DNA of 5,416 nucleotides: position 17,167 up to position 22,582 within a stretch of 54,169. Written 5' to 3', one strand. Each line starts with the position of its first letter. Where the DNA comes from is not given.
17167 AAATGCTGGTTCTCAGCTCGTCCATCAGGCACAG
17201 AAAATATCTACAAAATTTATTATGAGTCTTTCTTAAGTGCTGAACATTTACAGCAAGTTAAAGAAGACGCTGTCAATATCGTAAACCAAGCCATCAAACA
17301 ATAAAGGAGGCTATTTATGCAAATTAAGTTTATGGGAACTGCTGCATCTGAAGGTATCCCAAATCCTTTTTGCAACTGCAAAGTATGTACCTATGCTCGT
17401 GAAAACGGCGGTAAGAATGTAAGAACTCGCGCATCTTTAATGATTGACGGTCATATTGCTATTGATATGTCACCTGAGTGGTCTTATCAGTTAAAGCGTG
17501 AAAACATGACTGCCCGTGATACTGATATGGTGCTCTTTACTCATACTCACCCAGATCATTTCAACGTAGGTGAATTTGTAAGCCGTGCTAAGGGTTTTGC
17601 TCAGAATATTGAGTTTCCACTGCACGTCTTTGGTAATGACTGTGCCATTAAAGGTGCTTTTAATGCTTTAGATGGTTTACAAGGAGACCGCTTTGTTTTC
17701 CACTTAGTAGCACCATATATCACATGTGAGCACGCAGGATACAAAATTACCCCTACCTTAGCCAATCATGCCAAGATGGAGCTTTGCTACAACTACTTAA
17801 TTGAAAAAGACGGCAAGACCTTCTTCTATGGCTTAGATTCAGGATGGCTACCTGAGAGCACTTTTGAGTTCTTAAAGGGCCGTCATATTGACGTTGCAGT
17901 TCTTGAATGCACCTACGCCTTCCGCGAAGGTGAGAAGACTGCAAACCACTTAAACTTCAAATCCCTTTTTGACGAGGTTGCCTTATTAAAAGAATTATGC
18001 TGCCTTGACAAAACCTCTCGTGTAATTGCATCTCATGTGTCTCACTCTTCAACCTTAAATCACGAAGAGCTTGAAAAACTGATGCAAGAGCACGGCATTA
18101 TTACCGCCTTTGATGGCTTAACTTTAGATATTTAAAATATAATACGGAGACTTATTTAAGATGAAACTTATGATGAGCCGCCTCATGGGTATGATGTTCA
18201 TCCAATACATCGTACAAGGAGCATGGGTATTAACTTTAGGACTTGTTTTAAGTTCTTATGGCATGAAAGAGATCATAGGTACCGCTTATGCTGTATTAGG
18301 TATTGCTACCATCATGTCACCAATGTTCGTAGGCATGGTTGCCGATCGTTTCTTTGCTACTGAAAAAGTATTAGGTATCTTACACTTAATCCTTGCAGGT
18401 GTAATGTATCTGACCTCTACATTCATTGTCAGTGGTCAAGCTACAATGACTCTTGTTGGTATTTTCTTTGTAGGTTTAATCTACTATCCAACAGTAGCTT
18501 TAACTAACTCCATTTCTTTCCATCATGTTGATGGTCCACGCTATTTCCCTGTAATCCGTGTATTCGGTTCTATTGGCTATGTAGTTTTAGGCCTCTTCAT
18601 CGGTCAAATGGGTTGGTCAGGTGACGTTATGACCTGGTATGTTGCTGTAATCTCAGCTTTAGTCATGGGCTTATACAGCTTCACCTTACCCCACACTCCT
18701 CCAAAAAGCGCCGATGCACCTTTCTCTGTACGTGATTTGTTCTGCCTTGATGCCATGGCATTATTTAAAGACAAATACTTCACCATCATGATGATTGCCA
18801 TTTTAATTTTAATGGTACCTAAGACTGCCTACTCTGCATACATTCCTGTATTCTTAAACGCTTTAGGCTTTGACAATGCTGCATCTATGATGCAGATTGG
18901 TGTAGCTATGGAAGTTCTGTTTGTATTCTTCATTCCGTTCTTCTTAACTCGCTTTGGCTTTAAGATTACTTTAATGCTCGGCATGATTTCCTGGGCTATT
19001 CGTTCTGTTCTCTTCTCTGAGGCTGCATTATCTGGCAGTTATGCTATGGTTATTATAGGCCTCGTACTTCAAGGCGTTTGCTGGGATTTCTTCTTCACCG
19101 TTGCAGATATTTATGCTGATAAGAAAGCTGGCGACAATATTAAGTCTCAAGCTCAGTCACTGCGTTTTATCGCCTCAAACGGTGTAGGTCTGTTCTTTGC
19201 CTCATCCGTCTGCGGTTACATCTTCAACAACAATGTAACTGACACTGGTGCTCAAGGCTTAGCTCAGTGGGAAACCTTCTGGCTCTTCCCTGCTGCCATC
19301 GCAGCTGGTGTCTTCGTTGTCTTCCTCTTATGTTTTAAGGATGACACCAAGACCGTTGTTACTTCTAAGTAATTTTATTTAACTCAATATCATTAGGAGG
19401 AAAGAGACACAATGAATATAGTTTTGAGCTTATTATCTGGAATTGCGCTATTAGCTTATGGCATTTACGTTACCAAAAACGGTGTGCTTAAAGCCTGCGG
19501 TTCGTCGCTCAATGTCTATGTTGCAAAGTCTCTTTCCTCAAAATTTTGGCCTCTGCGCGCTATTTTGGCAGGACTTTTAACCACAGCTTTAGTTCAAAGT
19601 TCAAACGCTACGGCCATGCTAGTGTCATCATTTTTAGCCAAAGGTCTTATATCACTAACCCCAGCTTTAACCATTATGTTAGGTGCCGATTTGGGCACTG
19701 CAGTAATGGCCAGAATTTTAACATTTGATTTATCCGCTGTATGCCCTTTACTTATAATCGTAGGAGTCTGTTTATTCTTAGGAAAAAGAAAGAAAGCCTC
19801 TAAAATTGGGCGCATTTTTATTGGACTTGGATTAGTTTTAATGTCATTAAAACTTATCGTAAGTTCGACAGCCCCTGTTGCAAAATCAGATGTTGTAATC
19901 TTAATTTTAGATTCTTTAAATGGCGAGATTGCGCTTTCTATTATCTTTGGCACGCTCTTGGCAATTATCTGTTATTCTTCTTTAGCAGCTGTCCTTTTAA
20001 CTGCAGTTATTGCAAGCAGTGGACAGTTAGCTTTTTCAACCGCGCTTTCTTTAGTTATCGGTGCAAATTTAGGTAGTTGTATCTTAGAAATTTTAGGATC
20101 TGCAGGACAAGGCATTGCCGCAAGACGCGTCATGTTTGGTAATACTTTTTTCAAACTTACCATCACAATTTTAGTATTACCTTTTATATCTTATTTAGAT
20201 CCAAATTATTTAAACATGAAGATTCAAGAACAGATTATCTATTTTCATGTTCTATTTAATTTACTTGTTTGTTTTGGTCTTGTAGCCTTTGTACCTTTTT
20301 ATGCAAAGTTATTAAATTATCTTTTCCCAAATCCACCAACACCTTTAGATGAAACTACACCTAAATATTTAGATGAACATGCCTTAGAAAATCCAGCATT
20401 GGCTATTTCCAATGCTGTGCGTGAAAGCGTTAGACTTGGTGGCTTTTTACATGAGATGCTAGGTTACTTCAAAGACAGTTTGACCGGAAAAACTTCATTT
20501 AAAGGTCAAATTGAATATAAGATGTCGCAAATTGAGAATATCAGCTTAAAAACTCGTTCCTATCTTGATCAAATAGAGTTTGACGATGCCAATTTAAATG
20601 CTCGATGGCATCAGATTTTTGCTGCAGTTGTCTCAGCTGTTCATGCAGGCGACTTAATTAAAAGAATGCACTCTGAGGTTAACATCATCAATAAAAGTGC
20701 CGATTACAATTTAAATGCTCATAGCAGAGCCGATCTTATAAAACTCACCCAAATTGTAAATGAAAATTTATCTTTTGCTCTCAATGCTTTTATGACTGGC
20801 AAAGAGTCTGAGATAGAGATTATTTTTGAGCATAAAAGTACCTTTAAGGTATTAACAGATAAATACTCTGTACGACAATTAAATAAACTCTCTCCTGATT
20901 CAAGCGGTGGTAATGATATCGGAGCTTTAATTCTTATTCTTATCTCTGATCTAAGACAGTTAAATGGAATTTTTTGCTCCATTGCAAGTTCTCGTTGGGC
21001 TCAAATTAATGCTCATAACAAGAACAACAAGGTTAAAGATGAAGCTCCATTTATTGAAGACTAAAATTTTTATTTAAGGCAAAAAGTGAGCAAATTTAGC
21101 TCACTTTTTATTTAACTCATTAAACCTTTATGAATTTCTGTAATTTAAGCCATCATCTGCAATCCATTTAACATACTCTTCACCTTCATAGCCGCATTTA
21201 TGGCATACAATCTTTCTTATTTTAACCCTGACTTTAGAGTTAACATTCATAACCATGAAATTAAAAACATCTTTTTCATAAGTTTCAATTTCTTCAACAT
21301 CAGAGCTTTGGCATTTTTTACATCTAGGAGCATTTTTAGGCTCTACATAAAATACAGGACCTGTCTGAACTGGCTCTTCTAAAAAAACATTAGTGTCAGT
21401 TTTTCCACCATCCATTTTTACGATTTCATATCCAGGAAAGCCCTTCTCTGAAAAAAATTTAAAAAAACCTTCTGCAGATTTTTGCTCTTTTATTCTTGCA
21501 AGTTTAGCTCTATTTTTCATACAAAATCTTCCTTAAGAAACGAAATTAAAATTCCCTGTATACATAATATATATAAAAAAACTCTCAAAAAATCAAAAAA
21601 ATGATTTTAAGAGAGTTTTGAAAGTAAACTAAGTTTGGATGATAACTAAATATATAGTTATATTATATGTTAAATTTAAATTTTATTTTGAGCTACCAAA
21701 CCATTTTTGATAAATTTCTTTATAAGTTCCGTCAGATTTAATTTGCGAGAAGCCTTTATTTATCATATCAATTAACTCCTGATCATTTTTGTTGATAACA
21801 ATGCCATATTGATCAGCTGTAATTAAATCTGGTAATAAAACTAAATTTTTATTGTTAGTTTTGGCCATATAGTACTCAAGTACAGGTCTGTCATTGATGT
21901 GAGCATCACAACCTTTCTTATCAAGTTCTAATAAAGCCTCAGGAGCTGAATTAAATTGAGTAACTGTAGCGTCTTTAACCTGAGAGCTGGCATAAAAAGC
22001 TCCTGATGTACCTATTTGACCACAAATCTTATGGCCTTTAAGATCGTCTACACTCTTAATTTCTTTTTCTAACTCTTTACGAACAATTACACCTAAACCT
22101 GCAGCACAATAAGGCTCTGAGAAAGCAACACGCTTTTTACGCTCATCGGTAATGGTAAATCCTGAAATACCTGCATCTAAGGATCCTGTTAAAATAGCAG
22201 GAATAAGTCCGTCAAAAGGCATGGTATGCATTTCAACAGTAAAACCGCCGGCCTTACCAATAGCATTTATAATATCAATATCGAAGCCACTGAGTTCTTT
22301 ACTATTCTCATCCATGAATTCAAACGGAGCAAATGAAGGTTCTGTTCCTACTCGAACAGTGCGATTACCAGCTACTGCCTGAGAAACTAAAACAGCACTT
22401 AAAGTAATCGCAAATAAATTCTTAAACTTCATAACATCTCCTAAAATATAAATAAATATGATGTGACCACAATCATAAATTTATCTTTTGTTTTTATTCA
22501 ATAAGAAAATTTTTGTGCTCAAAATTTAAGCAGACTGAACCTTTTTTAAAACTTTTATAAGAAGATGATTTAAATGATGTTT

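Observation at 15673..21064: Candidate undescribed pathway: phosphomutase + PhnP-like phosphodiesterase + nucleoside-type importer + phosphate transporter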

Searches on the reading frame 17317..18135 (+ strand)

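Call 3: search_protein_families(library=pfam, proteins=[window:17317-18135:+])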
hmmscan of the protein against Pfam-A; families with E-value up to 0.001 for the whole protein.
window:17317-18135:+ (272 aa): 1 family
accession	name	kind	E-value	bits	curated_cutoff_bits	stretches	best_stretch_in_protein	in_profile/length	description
PF12706.13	Lactamase_B_2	-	5.1e-12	46.2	27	1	47-214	3-180/200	Beta-lactamase superfamily domain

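Call 4: search_protein_families(library=ncbifam, proteins=[window:17317-18135:+])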
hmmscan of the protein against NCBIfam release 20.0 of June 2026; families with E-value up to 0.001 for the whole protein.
window:17317-18135:+ (272 aa): 4 families
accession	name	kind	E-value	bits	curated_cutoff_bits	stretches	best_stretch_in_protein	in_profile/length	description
TIGR03307.1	PhnP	equivalog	7.2e-21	74.7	272.25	1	1-268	1-247/249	phosphonate metabolism protein PhnP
NF038231.1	MBL_Geo_Pelo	equivalog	4.8e-17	62.4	360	1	3-270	2-249/250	GPMC system MBL fold metallohydrolase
NF002553.0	PRK02113.1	equivalog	1.7e-14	53.9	386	1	1-82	1-80/252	MBL fold metallo-hydrolase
TIGR02108.2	PQQ_syn_pqqB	equivalog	5.5e-05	22.8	245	1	2-62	1-66/298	pyrroloquinoline quinone biosynthesis protein PqqB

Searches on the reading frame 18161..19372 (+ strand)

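Call 3: search_protein_families(library=pfam, proteins=[window:18161-19372:+])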
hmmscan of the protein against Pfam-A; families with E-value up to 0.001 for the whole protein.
window:18161-19372:+ (403 aa): 3 families
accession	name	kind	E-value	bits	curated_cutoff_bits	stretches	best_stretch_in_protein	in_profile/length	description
PF03825.22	Nuc_H_symport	-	2.2e-75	254.6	25.9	1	6-396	5-399/400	Nucleoside H+ symporter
PF12832.13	MFS_1_like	-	3.2e-23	82.8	25.2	1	7-357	3-364/373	MFS_1 like family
PF07690.21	MFS_1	-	2.3e-14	53.5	33.4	2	252-398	46-178/347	Major Facilitator Superfamily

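Call 4: search_protein_families(library=ncbifam, proteins=[window:18161-19372:+])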
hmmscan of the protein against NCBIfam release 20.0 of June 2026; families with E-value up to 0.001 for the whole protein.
window:18161-19372:+ (403 aa): 2 families
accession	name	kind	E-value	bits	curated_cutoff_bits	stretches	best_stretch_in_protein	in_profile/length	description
TIGR00889.1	2A0110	subfamily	1.7e-72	244.8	446.1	1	6-399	5-409/418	nucleoside permease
NF007077.0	PRK09528.1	subfamily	1.4e-06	27.1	429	1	11-376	19-389/421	galactoside permease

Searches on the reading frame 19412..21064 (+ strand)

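Call 3: search_protein_families(library=pfam, proteins=[window:19412-21064:+])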
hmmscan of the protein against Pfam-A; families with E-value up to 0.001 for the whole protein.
window:19412-21064:+ (550 aa): 1 family
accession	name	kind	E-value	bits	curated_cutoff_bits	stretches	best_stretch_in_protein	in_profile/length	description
PF02690.20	Na_Pi_cotrans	-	2.1e-35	122.2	29.1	2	13-149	1-135/137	Na+/Pi-cotransporter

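Call 4: search_protein_families(library=ncbifam, proteins=[window:19412-21064:+])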
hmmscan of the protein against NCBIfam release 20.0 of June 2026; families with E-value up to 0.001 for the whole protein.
window:19412-21064:+ (550 aa): 3 families
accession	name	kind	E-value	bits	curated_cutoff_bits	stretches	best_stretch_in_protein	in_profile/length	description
TIGR00704.1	NaPi_cotrn_rel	hypoth_equivalog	4.1e-70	236.9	210.1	1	1-306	1-306/308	Na/Pi-cotransporter II-related protein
NF037997.1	Na_Pi_symport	subfamily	2.1e-38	132.5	50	1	11-299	5-289/294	Na/Pi symporter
TIGR01013.1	2a58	subfamily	2.6e-36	125.5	306.15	2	70-495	1-433/456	sodium-dependent inorganic phosphate transporter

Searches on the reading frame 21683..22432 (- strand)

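Call 3: search_protein_families(library=pfam, proteins=[window:21683-22432:-])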
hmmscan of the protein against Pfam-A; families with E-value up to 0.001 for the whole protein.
window:21683-22432:- (249 aa): 2 families
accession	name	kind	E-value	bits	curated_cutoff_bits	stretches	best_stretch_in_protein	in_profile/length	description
PF00497.25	SBP_bac_3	-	5.8e-43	146.2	26.4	1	26-246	1-131/132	Bacterial extracellular solute-binding proteins, family 3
PF10613.14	Lig_chan-Glu_bd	-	1.9e-10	41.3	30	1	40-120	22-114/115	Ligated ion channel L-glutamate- and glycine-binding site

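Call 4: search_protein_families(library=ncbifam, proteins=[window:21683-22432:-])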
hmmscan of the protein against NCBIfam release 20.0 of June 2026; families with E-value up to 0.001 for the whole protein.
window:21683-22432:- (249 aa): 14 families
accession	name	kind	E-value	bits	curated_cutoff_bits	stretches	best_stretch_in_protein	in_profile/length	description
NF007029.0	PRK09495.1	equivalog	3.9e-56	190.6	303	1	8-247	6-245/248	glutamine ABC transporter substrate-binding protein GlnH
TIGR01096.1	3A0103s03R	subfamily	9.7e-55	185.8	256.35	1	8-245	7-250/250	lysine/arginine/ornithine ABC transporter substrate-binding protein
NF008426.0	PRK11260.1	equivalog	4.4e-41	140.9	312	1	18-247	35-262/266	cystine ABC transporter substrate-binding protein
NF041764.1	ArtI_Ecoli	equivalog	2.4e-36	125.3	522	1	6-245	5-241/243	arginine ABC transporter substrate-binding protein ArtI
NF011583.0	PRK15007.1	subfamily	2.4e-34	118.7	358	1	7-245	6-241/243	arginine ABC transporter substrate-binding protein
NF041765.1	ArtJ_Ecoli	equivalog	1.1e-33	116.9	510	1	8-246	6-242/243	arginine ABC transporter substrate-binding protein ArtJ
NF011965.0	PRK15437.1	equivalog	3e-23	82.7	459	1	19-245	21-253/260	histidine ABC transporter substrate-binding protein HisJ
NF011586.0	PRK15010.1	equivalog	1.2e-22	80.8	440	1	9-245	12-253/260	lysine/arginine/ornithine ABC transporter substrate-binding protein ArgT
NF008885.0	PRK11917.1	equivalog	1.2e-21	77.5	373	1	27-233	41-248/259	bifunctional adhesin/ABC transporter aspartate/glutamate-binding protein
NF052427.1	StpK7MSMEG_1200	equivalog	6.4e-19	67.8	900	1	13-244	351-584/601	serine/threonine protein kinase StpK7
TIGR02995.1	ectoine_ehuB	equivalog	6.3e-15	55.2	190.9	1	26-244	35-259/275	ectoine/hydroxyectoine ABC transporter substrate-binding protein EhuB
NF008112.0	PRK10859.1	equivalog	2.4e-11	42.8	354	1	20-247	39-267/483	membrane-bound lytic murein transglycosylase MltF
NF008063.0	PRK10797.1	subfamily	3.1e-10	39.7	375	1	18-246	34-271/302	glutamate/aspartate ABC transporter substrate-binding protein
TIGR04262.1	orph_peri_GRRM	subfamily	3.9e-10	39.4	190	1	30-247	7-230/257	extracellular substrate binding-like orphan protein GrrP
